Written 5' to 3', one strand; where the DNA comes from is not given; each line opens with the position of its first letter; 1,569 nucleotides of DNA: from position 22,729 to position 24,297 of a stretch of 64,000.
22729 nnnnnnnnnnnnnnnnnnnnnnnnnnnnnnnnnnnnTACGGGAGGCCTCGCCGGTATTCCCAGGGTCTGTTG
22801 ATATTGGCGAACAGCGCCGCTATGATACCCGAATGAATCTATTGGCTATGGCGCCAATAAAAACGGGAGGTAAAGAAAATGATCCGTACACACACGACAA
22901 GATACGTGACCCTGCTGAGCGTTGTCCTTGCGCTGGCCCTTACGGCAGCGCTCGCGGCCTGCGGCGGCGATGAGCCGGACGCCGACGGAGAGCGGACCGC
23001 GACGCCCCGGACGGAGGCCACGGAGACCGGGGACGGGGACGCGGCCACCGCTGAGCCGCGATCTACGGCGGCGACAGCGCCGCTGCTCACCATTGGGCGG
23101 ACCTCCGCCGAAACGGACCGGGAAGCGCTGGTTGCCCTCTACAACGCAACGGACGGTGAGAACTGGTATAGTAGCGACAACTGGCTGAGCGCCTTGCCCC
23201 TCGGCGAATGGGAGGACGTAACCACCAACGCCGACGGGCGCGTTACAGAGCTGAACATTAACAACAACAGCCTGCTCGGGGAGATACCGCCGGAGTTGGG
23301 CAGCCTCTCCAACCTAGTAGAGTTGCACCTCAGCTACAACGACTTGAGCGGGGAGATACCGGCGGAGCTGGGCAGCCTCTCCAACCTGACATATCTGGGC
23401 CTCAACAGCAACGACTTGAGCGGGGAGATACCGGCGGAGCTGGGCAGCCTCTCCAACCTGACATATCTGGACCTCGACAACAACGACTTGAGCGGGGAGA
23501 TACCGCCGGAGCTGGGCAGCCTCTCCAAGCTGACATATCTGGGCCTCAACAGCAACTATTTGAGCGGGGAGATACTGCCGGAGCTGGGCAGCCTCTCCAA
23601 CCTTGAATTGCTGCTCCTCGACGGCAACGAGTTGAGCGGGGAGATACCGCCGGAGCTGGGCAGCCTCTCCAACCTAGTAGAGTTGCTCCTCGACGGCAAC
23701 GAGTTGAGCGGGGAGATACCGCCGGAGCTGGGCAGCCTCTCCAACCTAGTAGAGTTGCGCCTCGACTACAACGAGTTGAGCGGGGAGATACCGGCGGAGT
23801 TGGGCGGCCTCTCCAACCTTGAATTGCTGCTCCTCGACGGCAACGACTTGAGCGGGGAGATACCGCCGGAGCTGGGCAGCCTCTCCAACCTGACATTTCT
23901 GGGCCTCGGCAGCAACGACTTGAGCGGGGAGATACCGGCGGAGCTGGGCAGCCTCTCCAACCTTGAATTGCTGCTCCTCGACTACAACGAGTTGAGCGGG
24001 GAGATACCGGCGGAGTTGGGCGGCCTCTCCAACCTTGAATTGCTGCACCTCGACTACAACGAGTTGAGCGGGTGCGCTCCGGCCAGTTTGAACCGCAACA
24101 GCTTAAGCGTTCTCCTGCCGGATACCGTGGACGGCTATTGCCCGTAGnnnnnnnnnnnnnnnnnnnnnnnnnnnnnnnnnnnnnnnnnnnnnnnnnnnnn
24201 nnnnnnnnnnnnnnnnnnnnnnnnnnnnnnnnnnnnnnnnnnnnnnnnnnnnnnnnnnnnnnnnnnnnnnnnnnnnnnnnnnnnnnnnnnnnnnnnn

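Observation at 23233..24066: Nucleotide-invariant LRR scaffold with variation confined to the predicted concave beta-strand positions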

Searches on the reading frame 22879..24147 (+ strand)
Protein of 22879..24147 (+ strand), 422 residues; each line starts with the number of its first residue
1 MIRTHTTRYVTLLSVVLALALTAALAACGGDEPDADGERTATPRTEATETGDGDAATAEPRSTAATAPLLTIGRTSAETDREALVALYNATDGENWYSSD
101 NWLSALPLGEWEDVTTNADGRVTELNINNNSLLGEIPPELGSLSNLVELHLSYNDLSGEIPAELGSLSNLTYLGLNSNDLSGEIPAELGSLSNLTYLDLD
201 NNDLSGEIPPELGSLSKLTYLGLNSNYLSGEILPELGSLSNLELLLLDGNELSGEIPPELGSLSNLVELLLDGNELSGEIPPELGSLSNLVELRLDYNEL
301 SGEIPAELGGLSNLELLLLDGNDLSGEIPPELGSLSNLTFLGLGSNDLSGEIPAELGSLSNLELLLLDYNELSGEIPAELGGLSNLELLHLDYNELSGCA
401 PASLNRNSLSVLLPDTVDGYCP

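Call 8: search_protein_families(library=pfam, proteins=[window:22879-24147:+], max_evalue=0.01)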
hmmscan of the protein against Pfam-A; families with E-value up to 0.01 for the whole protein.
window:22879-24147:+ (422 aa): 6 families
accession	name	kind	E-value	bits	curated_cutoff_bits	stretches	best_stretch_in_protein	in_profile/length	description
PF00560.39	LRR_1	-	1.1e-37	120.4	20.6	1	193-215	1-23/23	Leucine Rich Repeat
PF23598.1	LRR_14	-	3.6e-27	95.5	40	3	140-272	18-147/353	Leucine-rich repeat region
PF13855.12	LRR_8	-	6.6e-24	83.9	27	4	121-180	2-61/61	Leucine rich repeat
PF12799.13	LRR_4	-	4.1e-22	78.2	27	6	193-228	2-36/44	Leucine Rich repeats (2 copies)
PF24758.1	LRR_At5g56370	-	0.00015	21.9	27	0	118-181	9-74/227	FBD-associated F-box protein At5g56370, LRR repeats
PF18016.8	SAM_3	-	0.00091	19.6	22.6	0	367-401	19-53/65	SAM domain (Sterile alpha motif)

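Call 9: find_homologous_proteins(query=window:22879-24147:+, max_evalue=1e-10)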
Query window:22879-24147:+ (422 aa): 7462 proteins with E <= 1e-10 among 8000 candidates; the best 120 are listed.
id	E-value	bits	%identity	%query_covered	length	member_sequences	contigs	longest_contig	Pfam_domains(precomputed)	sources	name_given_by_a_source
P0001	1.2e-180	619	61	80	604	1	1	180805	PF23598.2,PF13516.13,PF24758.2,PF00560.40,PF12799.14,PF13855.13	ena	-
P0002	5.1e-176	603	53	79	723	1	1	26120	PF23598.2,PF13516.13,PF24758.2,PF00560.40,PF12799.14,PF25013.1,PF13855.13,PF23211.1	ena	-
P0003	4.0e-168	577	48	88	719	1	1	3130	PF23598.2,PF24758.2,PF24141.2,PF25019.1,PF00560.40,PF12799.14,PF13855.13,PF23211.1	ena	-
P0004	3.2e-167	574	51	78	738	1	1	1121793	PF23598.2,PF13516.13,PF24758.2,PF24141.2,PF00560.40,PF12799.14,PF13855.13,PF23211.1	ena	-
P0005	2.3e-162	558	51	71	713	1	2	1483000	PF23598.2,PF25019.1,PF00560.40,PF12799.14,PF07944.19,PF13855.13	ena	-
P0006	2.4e-159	549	54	78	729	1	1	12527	PF23598.2,PF00560.40,PF12799.14,PF13855.13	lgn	-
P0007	3.7e-159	548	52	78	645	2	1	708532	PF23598.2,PF24758.2,PF26769.1,PF00560.40,PF12799.14,PF13855.13,PF23211.1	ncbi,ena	-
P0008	3.9e-159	548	56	80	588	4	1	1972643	PF23598.2,PF00560.40,PF12799.14,PF13855.13,PF23211.1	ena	-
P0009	3.1e-158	545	44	77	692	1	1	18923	PF24048.2,PF23598.2,PF13516.13,PF24758.2,PF25019.1,PF00560.40,PF12799.14,PF13855.13,PF23211.1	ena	-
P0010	5.5e-158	544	50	76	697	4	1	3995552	PF23598.2,PF24758.2,PF25019.1,PF00560.40,PF12799.14,PF13855.13,PF23211.1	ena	-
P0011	1.3e-155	536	55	79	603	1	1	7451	PF23598.2,PF00560.40,PF12799.14,PF13855.13,PF23211.1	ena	-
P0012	2.3e-152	526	53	77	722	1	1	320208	PF23598.2,PF24141.2,PF00560.40,PF12799.14,PF13855.13,PF23211.1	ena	-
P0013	4.0e-151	521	54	85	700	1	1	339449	PF23598.2,PF24758.2,PF00560.40,PF12799.14,PF22359.3,PF02368.25,PF13855.13,PF26918.1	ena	-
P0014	2.8e-150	519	57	77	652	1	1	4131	PF23598.2,PF24141.2,PF25019.1,PF00560.40,PF12799.14,PF13855.13,PF23211.1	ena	-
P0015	4.2e-150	518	56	79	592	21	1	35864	PF23598.2,PF00560.40,PF12799.14,PF13855.13,PF23211.1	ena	-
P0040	4.3e-132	459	46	78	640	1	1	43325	PF23598.2,PF13516.13,PF25019.1,PF00560.40,PF08263.18,PF13540.13,PF12799.14,PF13855.13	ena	-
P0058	9.3e-128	445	46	78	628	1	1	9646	PF23598.2,PF13516.13,PF25019.1,PF00560.40,PF08263.18,PF13540.13,PF12799.14,PF13855.13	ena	-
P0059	2.1e-127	443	66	73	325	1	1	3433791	PF23598.2,PF25019.1,PF00560.40,PF12799.14,PF13855.13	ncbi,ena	-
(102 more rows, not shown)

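Call 11: find_encoding_contigs(protein=P0059, flank=10000, max_places=4)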
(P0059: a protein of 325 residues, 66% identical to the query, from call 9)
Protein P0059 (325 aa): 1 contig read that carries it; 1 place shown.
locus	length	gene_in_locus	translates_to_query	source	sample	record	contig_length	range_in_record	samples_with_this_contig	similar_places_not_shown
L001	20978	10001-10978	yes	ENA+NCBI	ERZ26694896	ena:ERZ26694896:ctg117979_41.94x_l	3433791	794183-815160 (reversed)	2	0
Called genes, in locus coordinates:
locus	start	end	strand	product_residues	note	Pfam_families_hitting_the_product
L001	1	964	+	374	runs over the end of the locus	-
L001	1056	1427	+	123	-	PF11171:DUF2958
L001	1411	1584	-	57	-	-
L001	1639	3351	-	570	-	-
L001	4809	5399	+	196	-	-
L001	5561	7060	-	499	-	PF05598:DUF772, PF01609:DDE_Tnp_1, PF13751:DDE_Tnp_1_6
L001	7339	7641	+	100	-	-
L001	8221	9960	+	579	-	-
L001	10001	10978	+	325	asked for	PF00560:LRR_1 (faint), PF13855:LRR_8 (weak), PF23598:LRR_14 (weak), PF25019:LRR_R13L1-DRL21 (faint), PF12799:LRR_4 (weak), PF23598:LRR_14, PF13855:LRR_8 (weak)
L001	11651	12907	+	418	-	PF13701:DDE_Tnp_1_4, PF01609:DDE_Tnp_1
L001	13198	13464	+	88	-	-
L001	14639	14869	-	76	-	-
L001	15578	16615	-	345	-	-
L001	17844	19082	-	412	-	PF05598:DUF772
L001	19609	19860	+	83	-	-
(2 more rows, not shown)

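Call 12: find_encoding_contigs(protein=P0001, flank=10000, max_places=4)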
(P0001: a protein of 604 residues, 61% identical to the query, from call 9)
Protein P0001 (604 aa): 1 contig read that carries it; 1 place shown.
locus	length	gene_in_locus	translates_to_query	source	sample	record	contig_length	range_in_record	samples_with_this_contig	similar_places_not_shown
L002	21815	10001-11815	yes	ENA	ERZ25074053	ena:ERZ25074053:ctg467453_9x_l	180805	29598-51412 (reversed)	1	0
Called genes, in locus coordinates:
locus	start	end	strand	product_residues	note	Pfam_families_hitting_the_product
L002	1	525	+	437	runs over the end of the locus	PF03952:Enolase_N, PF00113:Enolase_C, PF07476:MAAL_C (weak)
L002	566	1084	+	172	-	-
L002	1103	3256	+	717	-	PF24684:Vgb_lyase (faint), PF08450:SGL (faint), PF13449:Phytase-like (faint), PF20067:SSL_N (faint), PF07494:Reg_prop (faint), PF25021:TEN_NHL (weak), PF01436:NHL (weak), PF25021:TEN_NHL (weak), +1 more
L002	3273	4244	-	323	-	-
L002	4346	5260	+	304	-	PF02515:CoA_transf_3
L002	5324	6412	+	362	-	PF13384:HTH_23, PF13518:HTH_28, PF13551:HTH_29, PF13565:HTH_32, PF13358:DDE_3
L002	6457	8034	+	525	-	PF02515:CoA_transf_3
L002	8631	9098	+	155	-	-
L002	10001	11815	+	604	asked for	PF13855:LRR_8 (weak), PF12799:LRR_4 (weak), PF13855:LRR_8 (weak), PF23598:LRR_14, PF13855:LRR_8 (weak), PF12799:LRR_4 (weak), PF23598:LRR_14, PF13855:LRR_8 (weak), +3 more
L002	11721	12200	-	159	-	-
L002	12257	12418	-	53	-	-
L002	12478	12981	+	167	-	-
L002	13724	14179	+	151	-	-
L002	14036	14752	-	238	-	-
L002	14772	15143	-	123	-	PF14534:DUF4440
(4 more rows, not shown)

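Call 37: predict_structure(protein=window:23101-24144:+)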
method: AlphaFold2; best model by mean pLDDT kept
length: 348 residues; sequences in the alignment: 1
mean_pLDDT: 83.8   pTM: 0.83
mean pLDDT of the five models: 83.8, 77.3, 74.7, 56.0, 54.6
residues with pLDDT >= 90: 158; 70-90: 131; 50-70: 39; < 50: 20
segments of 3 or more residues with pLDDT < 50: 19-29, 331-334, 341-344
pLDDT, mean of each block of 10 residues (from residue 1): 73 63 44 63 83 68 87 87 85 96 85 96 90 91 96 89 97 91 95 95 92 97 88 97 92 93 95 87 93 84 82 84 68 51 49
secondary structure, 60 per line:
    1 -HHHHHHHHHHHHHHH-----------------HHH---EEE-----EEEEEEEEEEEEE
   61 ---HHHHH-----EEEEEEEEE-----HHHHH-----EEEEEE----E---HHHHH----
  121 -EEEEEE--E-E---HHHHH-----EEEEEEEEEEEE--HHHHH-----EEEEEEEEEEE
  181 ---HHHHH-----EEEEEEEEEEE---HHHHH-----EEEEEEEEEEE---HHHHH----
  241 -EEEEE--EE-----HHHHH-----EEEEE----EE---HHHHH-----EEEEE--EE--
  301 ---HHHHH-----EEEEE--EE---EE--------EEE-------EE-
elements in order: H2-16 E40-42 E48-60 H64-68 E74-82 H88-92 E98-103 H112-116 E122-127 H136-140 E146-157 H160-164 E170-180 H184-188 E194-204 H208-212 E218-228 H232-236 E242-246 H256-260 E266-270 H280-284 E290-294 H304-308 E314-318 E336-338

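Call 40: search_solved_structures(query=window:23101-24144:+, max_evalue=1e-10, show_alignments=1)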
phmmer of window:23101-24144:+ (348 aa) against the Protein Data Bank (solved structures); distinct sequences matched with E-value up to 1e-10: 187 (the best 60 are shown).
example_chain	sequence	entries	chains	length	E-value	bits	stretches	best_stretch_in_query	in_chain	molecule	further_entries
4mna_A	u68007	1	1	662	4.6e-156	522.3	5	51-324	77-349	LRR receptor-like serine/threonine-protein kinase FLS2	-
6s6q_A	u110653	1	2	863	4.2e-151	506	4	51-304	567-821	LRR receptor-like serine/threonine-protein kinase GSO1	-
4mn8_A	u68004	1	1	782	3.2e-135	453.8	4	60-327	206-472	LRR receptor-like serine/threonine-protein kinase FLS2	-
7odk_AAA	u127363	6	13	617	1.8e-130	438.1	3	17-307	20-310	Receptor-like protein kinase HSL1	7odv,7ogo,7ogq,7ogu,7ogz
8weg_A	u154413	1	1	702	1.7e-118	398.8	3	96-327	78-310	MALE DISCOVERER 1-INTERACTING RECEPTOR-LIKE KINASE 2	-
8wef_A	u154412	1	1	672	1.3e-117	395.9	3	96-327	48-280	MALE DISCOVERER 1-INTERACTING RECEPTOR-LIKE KINASE 2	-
8web_A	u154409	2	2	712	8.1e-109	366.9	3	93-327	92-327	MDIS1-interacting receptor like kinase 2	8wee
8weh_A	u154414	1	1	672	8.9e-109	366.8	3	96-327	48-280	MALE DISCOVERER 1-INTERACTING RECEPTOR-LIKE KINASE 2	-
8wei_A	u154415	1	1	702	1.4e-108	366.2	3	96-327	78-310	MALE DISCOVERER 1-INTERACTING RECEPTOR-LIKE KINASE 2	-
5hyx_B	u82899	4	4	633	1.1e-107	363.3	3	72-324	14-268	Probable LRR receptor-like serine/threonine-protein kinase At4g26540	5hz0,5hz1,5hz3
8wec_A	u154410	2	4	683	7.2e-106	357.3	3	93-324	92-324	MDIS1-interacting receptor like kinase 2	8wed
8yaa_A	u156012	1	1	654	3.5e-105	355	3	93-324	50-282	MDIS1-interacting receptor like kinase 2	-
5gr8_A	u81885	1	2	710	3.8e-105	354.9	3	46-303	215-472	Leucine-rich repeat receptor-like protein kinase PEPR1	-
9uob_A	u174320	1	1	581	2.1e-98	332.7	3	36-318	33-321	Protein kinase domain-containing protein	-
4m7e_A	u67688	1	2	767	1.6e-97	329.8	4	51-334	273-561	Protein BRASSINOSTEROID INSENSITIVE 1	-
4u08_A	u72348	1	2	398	1.2e-65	224.9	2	62-323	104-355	LIC11098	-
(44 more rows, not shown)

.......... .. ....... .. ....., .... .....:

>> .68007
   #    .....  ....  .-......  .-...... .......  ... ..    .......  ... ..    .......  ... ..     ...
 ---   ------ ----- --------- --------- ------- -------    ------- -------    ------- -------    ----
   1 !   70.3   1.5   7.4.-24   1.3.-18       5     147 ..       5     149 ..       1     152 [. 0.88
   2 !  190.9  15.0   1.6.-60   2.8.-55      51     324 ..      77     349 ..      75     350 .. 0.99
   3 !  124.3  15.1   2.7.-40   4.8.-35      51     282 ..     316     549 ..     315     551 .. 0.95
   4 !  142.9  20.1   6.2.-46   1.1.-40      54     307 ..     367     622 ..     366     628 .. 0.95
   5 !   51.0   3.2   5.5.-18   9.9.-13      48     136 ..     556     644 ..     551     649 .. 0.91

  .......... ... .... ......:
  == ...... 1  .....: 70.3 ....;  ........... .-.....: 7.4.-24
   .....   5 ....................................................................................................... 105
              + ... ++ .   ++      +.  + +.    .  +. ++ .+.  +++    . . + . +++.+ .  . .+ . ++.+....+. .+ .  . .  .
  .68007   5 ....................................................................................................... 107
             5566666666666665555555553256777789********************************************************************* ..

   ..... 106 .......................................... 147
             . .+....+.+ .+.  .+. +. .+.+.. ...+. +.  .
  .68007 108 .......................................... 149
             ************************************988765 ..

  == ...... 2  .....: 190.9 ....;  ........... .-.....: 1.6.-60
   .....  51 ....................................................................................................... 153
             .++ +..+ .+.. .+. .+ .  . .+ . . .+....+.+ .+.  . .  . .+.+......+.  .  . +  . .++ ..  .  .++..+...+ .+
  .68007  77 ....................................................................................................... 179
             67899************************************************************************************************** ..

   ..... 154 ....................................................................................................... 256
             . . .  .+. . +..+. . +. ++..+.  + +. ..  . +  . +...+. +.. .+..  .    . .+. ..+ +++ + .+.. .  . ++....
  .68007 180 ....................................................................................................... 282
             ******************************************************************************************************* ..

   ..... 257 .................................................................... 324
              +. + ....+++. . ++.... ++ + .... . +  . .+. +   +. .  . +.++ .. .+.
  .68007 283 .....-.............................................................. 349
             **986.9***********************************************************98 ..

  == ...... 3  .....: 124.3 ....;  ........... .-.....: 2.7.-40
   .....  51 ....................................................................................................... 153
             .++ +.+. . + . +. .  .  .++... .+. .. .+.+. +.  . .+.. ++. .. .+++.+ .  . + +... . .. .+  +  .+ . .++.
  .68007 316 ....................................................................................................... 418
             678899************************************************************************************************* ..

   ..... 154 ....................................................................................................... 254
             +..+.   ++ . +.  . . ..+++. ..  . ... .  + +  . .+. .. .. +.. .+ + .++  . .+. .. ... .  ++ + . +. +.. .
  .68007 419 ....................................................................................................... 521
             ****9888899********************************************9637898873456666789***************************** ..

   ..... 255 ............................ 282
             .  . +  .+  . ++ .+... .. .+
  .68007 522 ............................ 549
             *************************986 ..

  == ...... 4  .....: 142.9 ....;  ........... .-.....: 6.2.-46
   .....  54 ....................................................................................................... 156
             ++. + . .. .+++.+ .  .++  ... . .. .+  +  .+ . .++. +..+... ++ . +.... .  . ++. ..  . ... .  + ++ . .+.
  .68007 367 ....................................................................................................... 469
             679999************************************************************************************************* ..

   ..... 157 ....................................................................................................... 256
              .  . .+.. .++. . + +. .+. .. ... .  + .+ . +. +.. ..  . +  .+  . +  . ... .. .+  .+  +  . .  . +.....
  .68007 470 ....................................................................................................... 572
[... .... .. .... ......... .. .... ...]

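Call 41: fold_search(model_id=the predicted structure, library=pdb)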
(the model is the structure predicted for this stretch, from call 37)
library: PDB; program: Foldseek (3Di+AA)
matches with E <= 10: 895; with E <= 0.001: 448
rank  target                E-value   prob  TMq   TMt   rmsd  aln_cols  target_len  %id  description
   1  5xkn_A                2.3e-17  1.00  0.47  0.35   8.2       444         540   29  Crystal structure of plant receptor ERL2 in complexe with EPFL4 (released 2019-01-23)
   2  4mna                  3.6e-17  1.00  0.65  0.39   5.8       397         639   27  Crystal structure of the free FLS2 ectodomains (released 2013-12-04)
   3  5hz0_B                4.0e-17  1.00  0.73  0.42   4.7       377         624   31  Plant peptide hormone receptor RGFR1 in complex with RGF2 (released 2017-04-05)
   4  4mn8_A                4.3e-17  1.00  0.68  0.35   5.2       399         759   30  Crystal structure of flg22 in complex with the FLS2 and BAK1 ectodomains (released 2013-12-04)
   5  8wei_A                5.2e-17  1.00  0.87  0.48   2.7       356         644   40  Crystal structure of Brassica napus MIK2 ectodomain (N393D mutant) (released 2024-11-06)
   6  8wee_A                8.0e-17  1.00  0.87  0.48   2.8       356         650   38  Crystal structure of Arabidopsis thaliana MIK2 ectodomain in complex with SCOOP12 (released 2024-11-06)
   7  5hyx_B                1.4e-16  1.00  0.72  0.42   5.0       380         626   29  Plant peptide hormone receptor RGFR1 in complex with RGF1 (released 2017-01-11)
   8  6s6q_A                2.3e-16  1.00  0.43  0.21  10.3       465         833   27  Crystal structure of the LRR ectodomain of the plant membrane receptor kinase GASSHO1/SCHENGEN3 from Arabidopsis thali (released 2020-01-29)
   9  8web_A                2.6e-16  1.00  0.88  0.49   2.8       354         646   39  Crystal structure of Arabidopsis thaliana MIK2 ectodomain (released 2024-11-06)
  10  5gr8_A                2.7e-16  1.00  0.78  0.40   4.0       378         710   33  Crystal structure of PEPR1-AtPEP1 (released 2016-12-14)
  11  8wef_A                6.0e-16  1.00  0.85  0.47   3.3       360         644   39  Crystal structure of Brassica napus MIK2 ectodomain in complex with Fusarium oxysporum SCOOPL (released 2024-11-06)
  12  5hz1_B                1.3e-15  1.00  0.67  0.40   4.7       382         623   30  Plant peptide hormone receptor RGFR1 in complex with RGF3 (released 2017-03-22)
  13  5hz3_B                1.5e-15  1.00  0.64  0.38   4.8       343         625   33  Plant peptide hormone receptor RGFR1 in complex with RGFR5 (released 2017-03-22)
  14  8wec_A                1.9e-15  1.00  0.82  0.46   3.6       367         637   35  Crystal structure of Arabidopsis thaliana MIK2 ectodomain in complex with BAK1 ectodomain and SCOOP12 (released 2024-11-06)
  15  8yaa_A                2.4e-15  1.00  0.72  0.39   6.4       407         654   29  Cryo-EM structure of MIK2-SCOOP12-BAK1 (released 2024-10-30)
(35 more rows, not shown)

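Call 58: find_encoding_contigs(protein=window:22879-24147:+, flank=8000, max_places=10)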
Protein window:22879-24147:+ (422 aa): no gene with exactly this product is on record in the collection.
